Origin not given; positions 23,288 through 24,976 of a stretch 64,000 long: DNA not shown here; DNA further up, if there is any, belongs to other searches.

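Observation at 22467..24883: Orphan two-gene module: anchor-less T4SS coupling-protein ATPase translationally coupled to a separate ~7-TM protein (candidate novel membrane translocase or defence-like system)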

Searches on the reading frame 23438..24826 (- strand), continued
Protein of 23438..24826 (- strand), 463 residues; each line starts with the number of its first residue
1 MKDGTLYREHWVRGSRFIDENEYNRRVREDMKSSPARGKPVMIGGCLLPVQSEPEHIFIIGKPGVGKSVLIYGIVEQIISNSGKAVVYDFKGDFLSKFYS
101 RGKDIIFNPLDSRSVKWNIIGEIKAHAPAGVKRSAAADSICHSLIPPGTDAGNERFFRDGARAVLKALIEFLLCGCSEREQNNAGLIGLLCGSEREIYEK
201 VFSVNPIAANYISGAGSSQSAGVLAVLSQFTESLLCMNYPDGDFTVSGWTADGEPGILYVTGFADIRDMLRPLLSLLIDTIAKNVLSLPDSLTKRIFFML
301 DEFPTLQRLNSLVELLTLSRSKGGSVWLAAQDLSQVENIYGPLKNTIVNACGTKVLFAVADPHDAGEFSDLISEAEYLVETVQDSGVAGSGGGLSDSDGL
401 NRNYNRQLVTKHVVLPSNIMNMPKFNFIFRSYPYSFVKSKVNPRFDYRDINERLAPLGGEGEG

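Call 9: find_encoding_contigs(protein=P0007, flank=10000, max_places=3)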
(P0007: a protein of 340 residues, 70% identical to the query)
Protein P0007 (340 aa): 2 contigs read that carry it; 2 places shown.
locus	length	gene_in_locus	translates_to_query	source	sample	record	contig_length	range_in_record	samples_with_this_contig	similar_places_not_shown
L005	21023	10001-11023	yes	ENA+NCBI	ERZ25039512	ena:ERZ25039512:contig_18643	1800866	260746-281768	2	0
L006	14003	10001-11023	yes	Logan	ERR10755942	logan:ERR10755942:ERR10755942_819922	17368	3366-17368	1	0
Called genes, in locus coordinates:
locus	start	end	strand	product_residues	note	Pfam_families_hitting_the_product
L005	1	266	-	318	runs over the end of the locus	-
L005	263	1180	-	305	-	PF01745:IPT, PF01715:IPPT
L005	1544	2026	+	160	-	PF02674:Colicin_V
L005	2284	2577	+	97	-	-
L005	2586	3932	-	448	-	PF21799:MurD-like_N (weak), PF08245:Mur_ligase_M, PF02875:Mur_ligase_C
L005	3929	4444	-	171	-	-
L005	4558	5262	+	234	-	PF13624:SurA_N_3 (faint)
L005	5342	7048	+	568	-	-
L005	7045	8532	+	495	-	-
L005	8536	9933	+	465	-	-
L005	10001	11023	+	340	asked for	PF02534:T4SS-DNA_transf, PF10412:TrwB_AAD_bind, PF13401:AAA_22 (faint), PF12696:TraG-D_C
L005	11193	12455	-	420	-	PF13091:PLDc_2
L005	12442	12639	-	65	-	-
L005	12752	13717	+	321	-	PF12358:DUF3644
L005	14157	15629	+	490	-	PF22483:Mu-transpos_C_2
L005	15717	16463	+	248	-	PF01695:IstB_IS21, PF00308:Bac_DnaA (weak), PF20720:nSTAND3 (weak)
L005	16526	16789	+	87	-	-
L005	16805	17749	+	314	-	-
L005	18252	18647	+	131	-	-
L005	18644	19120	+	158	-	PF01584:CheW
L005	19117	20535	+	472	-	PF01739:CheR, PF00515:TPR_1 (faint), PF07719:TPR_2 (faint), PF13414:TPR_11 (faint), PF14559:TPR_19 (faint)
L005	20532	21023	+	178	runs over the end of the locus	PF01584:CheW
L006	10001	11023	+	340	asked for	PF02534:T4SS-DNA_transf, PF10412:TrwB_AAD_bind, PF13401:AAA_22 (faint), PF12696:TraG-D_C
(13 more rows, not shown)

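Call 10: find_encoding_contigs(protein=P0006, flank=10000, max_places=3)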
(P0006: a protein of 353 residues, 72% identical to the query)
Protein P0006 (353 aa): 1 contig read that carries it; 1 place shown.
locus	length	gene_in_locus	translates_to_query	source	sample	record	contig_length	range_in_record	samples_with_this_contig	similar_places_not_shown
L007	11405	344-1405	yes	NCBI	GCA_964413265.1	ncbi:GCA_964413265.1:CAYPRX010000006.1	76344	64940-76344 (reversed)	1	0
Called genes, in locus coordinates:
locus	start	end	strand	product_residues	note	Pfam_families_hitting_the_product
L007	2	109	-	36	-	?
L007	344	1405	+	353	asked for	PF10412:TrwB_AAD_bind, PF02534:T4SS-DNA_transf, PF12696:TraG-D_C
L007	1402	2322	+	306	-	-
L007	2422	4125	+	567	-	-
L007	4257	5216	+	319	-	PF00535:Glycos_transf_2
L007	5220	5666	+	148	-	PF04138:GtrA_DPMS_TM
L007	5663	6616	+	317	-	PF01073:3Beta_HSD, PF01370:Epimerase, PF02719:Polysacc_synt_2, PF04321:RmlD_sub_bind, PF05368:NmrA (weak), PF07993:NAD_binding_4, PF13460:NAD_binding_10, PF16363:GDP_Man_Dehyd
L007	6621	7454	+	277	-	PF00106:adh_short, PF13561:adh_short_C2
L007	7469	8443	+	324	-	PF01408:GFO_IDH_MocA, PF22725:GFO_IDH_MocA_C3, PF02894:GFO_IDH_MocA_C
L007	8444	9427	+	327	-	PF00288:GHMP_kinases_N, PF08544:GHMP_kinases_C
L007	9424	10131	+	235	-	PF00483:NTP_transferase, PF12804:NTP_transf_3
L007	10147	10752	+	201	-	PF13580:SIS_2, PF01380:SIS (faint)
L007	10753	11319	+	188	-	PF13419:HAD_2 (faint), PF13242:Hydrolase_like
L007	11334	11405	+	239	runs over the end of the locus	PF00923:TAL_FSA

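Call 11: find_encoding_contigs(protein=P0001, flank=10000, max_places=3)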
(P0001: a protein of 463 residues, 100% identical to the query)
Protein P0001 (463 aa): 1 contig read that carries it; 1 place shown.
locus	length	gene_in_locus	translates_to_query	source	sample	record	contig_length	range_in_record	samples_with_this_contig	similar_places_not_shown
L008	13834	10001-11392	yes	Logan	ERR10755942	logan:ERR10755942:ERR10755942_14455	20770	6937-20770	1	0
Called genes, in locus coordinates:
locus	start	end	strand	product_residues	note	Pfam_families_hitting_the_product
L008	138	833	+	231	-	PF13487:HD_5, PF01966:HD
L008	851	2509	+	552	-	-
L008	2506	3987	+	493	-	-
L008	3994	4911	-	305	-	PF01073:3Beta_HSD, PF01370:Epimerase, PF04321:RmlD_sub_bind, PF05368:NmrA, PF07993:NAD_binding_4 (faint), PF13460:NAD_binding_10, PF16363:GDP_Man_Dehyd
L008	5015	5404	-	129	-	-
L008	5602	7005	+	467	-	-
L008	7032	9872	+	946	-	PF12796:Ank_2, PF13637:Ank_4, PF00023:Ank, PF13857:Ank_5, PF12796:Ank_2, PF01841:Transglut_core, PF04473:DUF553, PF12796:Ank_2, +3 more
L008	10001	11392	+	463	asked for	PF02534:T4SS-DNA_transf, PF10412:TrwB_AAD_bind, PF12696:TraG-D_C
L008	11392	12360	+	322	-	-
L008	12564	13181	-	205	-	PF13489:Methyltransf_23, PF01728:FtsJ (weak), PF01135:PCMT, PF01209:Ubie_methyltran, PF13847:Methyltransf_31, PF08241:Methyltransf_11, PF08242:Methyltransf_12, PF13649:Methyltransf_25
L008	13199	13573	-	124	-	PF12646:DUF3783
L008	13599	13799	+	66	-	-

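Call 12: find_encoding_contigs(protein=P0008, flank=10000, max_places=3)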
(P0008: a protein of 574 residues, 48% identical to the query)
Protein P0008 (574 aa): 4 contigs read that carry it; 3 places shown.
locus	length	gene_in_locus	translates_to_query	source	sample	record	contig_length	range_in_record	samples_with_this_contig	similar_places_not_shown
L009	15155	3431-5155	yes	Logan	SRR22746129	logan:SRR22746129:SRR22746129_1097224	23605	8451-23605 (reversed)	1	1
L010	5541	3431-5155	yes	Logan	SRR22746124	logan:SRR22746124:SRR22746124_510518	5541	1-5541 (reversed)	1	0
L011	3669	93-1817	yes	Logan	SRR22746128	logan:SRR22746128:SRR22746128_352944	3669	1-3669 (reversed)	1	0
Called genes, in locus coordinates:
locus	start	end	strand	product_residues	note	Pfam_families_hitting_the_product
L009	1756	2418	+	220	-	-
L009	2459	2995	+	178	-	-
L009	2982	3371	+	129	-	-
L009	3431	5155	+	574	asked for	PF02534:T4SS-DNA_transf, PF10412:TrwB_AAD_bind, PF12775:AAA_7 (faint), PF12696:TraG-D_C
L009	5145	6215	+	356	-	-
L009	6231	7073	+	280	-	-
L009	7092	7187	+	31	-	-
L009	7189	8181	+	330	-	PF08401:ArdcN, PF18818:MPTase-PolyVal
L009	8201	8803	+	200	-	-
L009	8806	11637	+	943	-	PF08751:TrwC, PF13245:AAA_19, PF13604:AAA_30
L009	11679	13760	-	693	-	PF01751:Toprim, PF01131:Topoisom_bac, PF13342:Toprim_Crpt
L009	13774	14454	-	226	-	PF10895:DUF2715, PF03797:Autotransporter (weak)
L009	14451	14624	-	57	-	PF05534:HicB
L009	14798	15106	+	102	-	PF00216:Bac_DNA_binding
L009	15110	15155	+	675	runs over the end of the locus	PF00580:UvrD-helicase, PF13245:AAA_19, PF13604:AAA_30 (faint), PF01443:Viral_helicase1 (faint), PF13361:UvrD_C, PF13538:UvrD_C_2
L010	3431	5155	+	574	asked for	PF02534:T4SS-DNA_transf, PF10412:TrwB_AAD_bind, PF12775:AAA_7 (faint), PF12696:TraG-D_C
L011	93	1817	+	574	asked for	PF02534:T4SS-DNA_transf, PF10412:TrwB_AAD_bind, PF12775:AAA_7 (faint), PF12696:TraG-D_C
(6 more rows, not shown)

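Call 17: find_related_loci(query=window:23438-24826:-, collection=genome_contigs, flank=10000)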
Query window:23438-24826:- (463 aa) in genome_contigs; peptide patterns used: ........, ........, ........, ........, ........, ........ (x = any residue, [..] = any of these).
64 stretches matched a pattern, but none encodes a relative of the query by tblastn (E <= 1e-3).

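Call 20: find_related_loci(query=A1, collection=genome_contigs, flank=10000)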
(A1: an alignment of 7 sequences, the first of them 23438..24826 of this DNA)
Query A1 (463 aa) in genome_contigs; peptide patterns used: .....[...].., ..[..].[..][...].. (x = any residue, [..] = any of these).
355 stretches matched a pattern; 4 encode a relative of the query (tblastn E <= 1e-3); 4 distinct loci.
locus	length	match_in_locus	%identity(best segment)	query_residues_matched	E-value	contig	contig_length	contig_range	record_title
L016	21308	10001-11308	71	3-439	0e+0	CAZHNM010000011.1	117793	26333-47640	MAG TPA_asm: uncultured Brevinematales bacterium isolate binchicken_co3_610 genome assembly, contig: NODE_334_length_117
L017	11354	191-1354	70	47-439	4e-179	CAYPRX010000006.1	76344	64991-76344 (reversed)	MAG TPA_asm: uncultured Brevinematales bacterium isolate SRP140028_co1_611 genome assembly, contig: k141_6428596, whole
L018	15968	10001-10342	30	254-380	1e-6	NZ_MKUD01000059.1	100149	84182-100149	MAG: Spirosoma sp. 48-14 SCNpilot_cont_300_bf_scaffold_551, whole genome shotgun sequence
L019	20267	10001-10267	26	274-365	5e-6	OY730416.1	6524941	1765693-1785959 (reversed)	MAG: uncultured Ferruginibacter sp. isolate 52100660-89e0-41f3-aa4d-b5ad2bee9e90 genome assembly, chromosome: 1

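Call 23: find_homologous_proteins(query=L001:18524-21004:-, max_evalue=1e-10)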
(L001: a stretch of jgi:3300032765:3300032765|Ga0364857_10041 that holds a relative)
Query L001:18524-21004:- (826 aa): 7 proteins with E <= 1e-10 among 8000 candidates.
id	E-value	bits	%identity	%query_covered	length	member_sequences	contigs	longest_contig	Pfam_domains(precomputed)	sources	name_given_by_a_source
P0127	0.0e+0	1869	100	100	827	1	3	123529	PF19044.7,PF11130.15,PF12846.14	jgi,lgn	-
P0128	0.0e+0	1157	60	99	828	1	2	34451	PF19044.7,PF11130.15,PF12846.14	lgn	-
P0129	5.1e-180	619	42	99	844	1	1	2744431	PF19044.7,PF11130.15,PF12846.14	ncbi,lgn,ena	-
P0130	1.8e-179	617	40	99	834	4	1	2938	PF19044.7,PF11130.15,PF12846.14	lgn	-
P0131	2.0e-179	617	40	100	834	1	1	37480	PF19044.7,PF11130.15,PF12846.14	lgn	-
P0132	3.6e-178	612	40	99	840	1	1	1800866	PF19044.7,PF11130.15,PF12846.14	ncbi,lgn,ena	-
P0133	3.8e-29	120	21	97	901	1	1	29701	PF19044.7,PF11130.15,PF12846.14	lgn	-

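Call 24: find_encoding_contigs(protein=P0129, flank=10000, max_places=3)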
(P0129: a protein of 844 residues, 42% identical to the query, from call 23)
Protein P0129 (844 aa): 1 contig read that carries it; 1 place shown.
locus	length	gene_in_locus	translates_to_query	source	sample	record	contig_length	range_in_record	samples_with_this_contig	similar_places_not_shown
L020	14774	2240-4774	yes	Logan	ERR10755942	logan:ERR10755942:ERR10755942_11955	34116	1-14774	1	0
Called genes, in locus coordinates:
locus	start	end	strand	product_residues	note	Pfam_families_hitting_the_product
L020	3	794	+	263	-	?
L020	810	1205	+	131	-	-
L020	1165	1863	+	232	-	PF03743:TrbI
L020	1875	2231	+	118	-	-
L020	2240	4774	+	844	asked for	PF11130:TraC_F_IV, PF12846:AAA_10 (faint), PF19044:P-loop_TraG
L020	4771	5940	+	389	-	-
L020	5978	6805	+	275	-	-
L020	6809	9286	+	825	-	-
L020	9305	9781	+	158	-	-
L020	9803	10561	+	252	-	PF18974:DUF5710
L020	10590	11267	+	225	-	-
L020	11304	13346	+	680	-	-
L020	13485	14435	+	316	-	PF03415:Peptidase_C11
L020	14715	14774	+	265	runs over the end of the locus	PF04151:PPC (faint)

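Call 25: find_encoding_contigs(protein=P0132, flank=10000, max_places=3)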
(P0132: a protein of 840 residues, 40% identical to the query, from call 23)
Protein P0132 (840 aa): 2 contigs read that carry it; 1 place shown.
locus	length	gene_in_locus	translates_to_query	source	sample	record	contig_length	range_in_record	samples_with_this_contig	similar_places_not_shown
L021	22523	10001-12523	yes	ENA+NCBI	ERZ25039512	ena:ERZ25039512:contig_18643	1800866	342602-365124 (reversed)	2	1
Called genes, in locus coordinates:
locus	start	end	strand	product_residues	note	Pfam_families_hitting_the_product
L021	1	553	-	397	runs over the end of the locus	PF01545:Cation_efflux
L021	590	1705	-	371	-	PF01321:Creatinase_N (faint), PF00557:Peptidase_M24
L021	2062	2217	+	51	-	-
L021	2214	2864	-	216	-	PF19865:DUF6338 (weak)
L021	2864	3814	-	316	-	PF12760:Zn_ribbon_IS1595, PF12762:DDE_Tnp_IS1595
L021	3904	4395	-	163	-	-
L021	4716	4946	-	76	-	-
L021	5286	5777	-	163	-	-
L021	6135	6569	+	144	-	-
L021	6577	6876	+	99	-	-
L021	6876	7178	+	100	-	-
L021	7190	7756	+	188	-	-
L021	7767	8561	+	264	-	-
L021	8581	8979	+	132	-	-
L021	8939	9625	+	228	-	PF03743:TrbI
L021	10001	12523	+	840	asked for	PF11130:TraC_F_IV, PF12846:AAA_10 (weak), PF19044:P-loop_TraG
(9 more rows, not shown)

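Call 33: find_encoding_contigs(protein=P0024, flank=10000, max_places=2)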
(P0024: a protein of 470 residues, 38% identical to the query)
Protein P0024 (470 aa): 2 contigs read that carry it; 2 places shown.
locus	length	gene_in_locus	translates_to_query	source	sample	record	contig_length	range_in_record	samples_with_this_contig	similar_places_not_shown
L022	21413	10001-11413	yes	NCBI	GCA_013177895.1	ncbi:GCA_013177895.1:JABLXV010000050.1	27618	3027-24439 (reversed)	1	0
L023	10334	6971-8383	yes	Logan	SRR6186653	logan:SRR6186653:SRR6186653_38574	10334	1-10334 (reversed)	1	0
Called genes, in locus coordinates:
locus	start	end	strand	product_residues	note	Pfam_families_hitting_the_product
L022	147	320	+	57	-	-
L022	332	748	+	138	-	-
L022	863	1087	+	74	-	-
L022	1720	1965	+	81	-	-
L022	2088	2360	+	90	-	-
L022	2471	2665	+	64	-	-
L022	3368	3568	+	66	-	-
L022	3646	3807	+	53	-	-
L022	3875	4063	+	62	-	-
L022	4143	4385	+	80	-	-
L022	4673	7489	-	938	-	PF08751:TrwC, PF13086:AAA_11 (faint), PF02562:PhoH (faint), PF13245:AAA_19, PF13604:AAA_30, PF01443:Viral_helicase1 (faint), PF13538:UvrD_C_2 (weak)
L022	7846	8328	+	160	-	-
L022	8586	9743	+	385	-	-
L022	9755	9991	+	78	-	-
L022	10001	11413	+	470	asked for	PF02534:T4SS-DNA_transf, PF10412:TrwB_AAD_bind, PF12696:TraG-D_C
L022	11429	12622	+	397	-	-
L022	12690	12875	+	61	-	-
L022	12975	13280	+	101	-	-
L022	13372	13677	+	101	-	-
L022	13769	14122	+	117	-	-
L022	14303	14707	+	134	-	-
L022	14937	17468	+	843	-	PF18019:Cas3_HD, PF00270:DEAD, PF00271:Helicase_C (weak), PF22590:Cas3-like_C_2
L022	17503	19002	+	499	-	PF09481:CRISPR_Cse1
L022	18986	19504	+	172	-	PF09485:CRISPR_Cse2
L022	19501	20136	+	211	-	PF08798:CRISPR_assoc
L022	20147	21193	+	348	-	PF09344:Cas_CT1975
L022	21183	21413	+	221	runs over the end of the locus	PF09704:Cas_Cas5d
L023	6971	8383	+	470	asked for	PF02534:T4SS-DNA_transf, PF10412:TrwB_AAD_bind, PF12696:TraG-D_C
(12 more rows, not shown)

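Call 44: search_solved_structures(query=window:23438-24826:-, max_evalue=0.001, show_alignments=1)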
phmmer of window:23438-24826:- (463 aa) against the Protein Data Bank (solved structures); distinct sequences matched with E-value up to 0.001: 2.
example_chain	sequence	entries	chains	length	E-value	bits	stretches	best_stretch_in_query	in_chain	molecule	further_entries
1gl6_A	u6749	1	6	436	8.2e-36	126.9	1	10-425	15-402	ATPASE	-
1e9r_A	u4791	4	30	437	8.3e-36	126.9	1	10-425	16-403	CONJUGAL TRANSFER PROTEIN TRWB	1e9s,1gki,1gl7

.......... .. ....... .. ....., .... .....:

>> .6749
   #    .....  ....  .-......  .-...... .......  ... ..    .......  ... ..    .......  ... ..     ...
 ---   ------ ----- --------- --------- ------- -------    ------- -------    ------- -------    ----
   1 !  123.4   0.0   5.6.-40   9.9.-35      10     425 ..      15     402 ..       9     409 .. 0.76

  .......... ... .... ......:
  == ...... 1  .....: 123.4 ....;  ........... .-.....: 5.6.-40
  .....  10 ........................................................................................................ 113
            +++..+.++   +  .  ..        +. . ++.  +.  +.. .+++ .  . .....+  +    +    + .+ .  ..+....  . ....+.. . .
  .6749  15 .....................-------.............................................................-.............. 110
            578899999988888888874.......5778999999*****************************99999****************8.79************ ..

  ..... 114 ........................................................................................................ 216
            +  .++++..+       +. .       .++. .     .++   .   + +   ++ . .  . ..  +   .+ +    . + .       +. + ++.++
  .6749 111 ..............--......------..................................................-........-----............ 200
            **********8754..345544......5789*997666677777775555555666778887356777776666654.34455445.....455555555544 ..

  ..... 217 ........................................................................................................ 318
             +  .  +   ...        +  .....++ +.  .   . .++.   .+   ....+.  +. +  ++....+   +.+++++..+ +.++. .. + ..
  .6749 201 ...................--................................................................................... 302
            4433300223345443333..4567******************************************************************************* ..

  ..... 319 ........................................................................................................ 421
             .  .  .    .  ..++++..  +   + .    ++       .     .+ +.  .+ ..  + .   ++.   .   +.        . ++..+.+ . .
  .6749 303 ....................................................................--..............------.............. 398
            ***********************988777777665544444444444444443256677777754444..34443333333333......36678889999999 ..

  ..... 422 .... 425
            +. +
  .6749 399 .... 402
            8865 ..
